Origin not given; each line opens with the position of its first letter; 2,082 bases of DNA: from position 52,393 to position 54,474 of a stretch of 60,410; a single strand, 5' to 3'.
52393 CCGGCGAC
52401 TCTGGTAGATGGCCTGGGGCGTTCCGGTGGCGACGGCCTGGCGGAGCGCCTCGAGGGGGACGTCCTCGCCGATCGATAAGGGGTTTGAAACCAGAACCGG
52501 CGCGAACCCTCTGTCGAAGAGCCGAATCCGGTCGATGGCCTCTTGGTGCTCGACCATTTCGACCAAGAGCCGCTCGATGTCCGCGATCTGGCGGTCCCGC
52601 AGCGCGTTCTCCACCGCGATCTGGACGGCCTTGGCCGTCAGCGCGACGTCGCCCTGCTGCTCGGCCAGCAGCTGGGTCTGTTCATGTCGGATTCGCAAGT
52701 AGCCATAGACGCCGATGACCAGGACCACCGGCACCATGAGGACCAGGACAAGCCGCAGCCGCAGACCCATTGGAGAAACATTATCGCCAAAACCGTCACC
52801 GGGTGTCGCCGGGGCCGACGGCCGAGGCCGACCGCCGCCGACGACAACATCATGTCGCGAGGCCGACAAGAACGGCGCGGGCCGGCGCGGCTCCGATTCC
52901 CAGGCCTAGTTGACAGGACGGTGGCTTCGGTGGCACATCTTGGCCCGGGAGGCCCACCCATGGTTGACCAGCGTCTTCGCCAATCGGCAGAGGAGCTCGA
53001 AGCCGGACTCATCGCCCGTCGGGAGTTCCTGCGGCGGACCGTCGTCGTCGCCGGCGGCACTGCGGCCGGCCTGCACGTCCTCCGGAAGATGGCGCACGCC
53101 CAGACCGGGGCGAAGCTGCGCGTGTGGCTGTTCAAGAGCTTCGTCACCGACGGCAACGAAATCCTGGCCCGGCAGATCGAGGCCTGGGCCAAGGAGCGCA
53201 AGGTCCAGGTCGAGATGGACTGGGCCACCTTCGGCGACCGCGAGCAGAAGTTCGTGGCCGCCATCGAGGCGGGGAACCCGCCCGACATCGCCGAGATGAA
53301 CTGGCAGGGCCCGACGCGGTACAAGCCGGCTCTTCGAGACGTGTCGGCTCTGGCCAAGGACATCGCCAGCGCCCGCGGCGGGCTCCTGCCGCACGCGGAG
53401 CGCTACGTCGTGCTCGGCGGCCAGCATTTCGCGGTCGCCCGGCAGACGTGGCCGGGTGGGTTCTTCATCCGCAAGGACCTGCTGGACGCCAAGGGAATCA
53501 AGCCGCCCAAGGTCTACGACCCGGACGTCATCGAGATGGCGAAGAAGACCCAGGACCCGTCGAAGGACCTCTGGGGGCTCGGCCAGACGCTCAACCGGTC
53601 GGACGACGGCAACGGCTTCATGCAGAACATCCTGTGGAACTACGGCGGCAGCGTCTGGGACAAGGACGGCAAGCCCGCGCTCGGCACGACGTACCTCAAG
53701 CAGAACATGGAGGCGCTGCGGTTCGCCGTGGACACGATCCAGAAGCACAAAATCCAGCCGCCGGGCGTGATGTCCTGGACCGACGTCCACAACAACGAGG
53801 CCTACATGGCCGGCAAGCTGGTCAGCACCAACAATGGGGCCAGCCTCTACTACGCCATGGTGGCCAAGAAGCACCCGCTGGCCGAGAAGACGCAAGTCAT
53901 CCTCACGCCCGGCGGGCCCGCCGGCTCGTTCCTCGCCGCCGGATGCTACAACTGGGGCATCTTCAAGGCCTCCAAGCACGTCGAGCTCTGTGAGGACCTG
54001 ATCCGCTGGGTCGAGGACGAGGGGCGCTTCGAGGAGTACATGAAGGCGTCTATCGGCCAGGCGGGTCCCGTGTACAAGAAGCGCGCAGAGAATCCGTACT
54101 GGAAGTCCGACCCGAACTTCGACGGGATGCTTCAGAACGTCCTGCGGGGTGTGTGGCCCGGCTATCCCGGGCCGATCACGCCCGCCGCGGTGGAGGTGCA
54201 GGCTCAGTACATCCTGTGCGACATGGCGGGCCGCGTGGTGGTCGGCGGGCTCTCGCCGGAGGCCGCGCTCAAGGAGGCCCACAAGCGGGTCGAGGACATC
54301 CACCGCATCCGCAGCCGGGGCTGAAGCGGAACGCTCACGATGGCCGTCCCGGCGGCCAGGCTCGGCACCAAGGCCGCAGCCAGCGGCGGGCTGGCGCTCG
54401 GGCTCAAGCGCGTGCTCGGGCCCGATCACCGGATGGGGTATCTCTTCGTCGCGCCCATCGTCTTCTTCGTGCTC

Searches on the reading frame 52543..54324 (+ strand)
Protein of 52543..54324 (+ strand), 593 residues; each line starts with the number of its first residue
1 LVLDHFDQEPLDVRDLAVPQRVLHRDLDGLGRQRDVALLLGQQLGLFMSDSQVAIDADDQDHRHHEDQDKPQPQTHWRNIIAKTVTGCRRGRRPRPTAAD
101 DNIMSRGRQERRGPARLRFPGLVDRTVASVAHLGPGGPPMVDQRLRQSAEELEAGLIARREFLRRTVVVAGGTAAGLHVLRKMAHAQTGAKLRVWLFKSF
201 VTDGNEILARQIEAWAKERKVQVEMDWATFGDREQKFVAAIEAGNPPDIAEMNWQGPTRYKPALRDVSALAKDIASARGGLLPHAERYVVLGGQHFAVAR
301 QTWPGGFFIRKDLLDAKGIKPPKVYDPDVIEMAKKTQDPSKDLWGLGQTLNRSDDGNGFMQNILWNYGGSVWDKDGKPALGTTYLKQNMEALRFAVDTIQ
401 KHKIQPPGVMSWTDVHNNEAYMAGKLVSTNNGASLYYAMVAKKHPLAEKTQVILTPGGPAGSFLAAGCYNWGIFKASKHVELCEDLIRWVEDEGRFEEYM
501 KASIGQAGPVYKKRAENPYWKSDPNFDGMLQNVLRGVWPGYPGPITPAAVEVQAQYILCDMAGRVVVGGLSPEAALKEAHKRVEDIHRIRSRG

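Call 66: search_protein_families(library=pfam, proteins=[window:52543-54324:+], max_evalue=0.00001)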
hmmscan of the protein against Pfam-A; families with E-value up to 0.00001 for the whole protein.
window:52543-54324:+ (593 aa): 2 families
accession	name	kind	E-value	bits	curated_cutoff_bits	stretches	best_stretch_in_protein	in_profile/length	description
PF01547.30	SBP_bac_1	-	4e-22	80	26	1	209-491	11-301/307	Bacterial extracellular solute-binding protein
PF13416.11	SBP_bac_8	-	8.2e-18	65.6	27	1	212-526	3-277/279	Bacterial extracellular solute-binding protein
